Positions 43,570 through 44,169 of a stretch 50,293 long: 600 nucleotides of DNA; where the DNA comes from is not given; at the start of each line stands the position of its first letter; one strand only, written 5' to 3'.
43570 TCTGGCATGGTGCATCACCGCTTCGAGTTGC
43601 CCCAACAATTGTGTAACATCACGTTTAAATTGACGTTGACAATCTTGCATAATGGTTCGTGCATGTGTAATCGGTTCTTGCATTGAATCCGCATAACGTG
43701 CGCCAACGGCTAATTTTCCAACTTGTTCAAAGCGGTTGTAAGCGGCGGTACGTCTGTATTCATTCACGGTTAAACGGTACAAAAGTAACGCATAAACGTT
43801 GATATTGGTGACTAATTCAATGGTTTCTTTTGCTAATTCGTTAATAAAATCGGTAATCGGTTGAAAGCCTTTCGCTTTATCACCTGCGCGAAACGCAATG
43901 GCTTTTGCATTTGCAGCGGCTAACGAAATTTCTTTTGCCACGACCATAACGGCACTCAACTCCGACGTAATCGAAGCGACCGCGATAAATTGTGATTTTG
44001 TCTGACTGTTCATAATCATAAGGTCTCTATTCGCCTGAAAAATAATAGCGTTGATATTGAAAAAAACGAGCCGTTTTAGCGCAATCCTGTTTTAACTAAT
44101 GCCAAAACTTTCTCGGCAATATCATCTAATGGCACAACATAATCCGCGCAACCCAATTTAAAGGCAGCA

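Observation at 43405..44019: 204-aa soluble protein with two MCP hairpin-tip-like motifs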

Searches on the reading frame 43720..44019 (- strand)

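Call 44: search_protein_families(library=pfam, proteins=[window:43720-44019:-], max_evalue=10)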
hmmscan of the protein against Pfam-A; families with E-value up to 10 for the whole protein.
seq(100 aa): 2 families
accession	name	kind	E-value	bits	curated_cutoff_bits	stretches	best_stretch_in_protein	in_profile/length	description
PF00015.26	MCPsignal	-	0.0003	21.1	34.6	1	14-74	32-92/172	Methyl-accepting chemotaxis protein (MCP) signalling domain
PF03288.22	Pox_D5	-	0.16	12.9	21.4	1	54-99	5-51/86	Poxvirus D5 protein-like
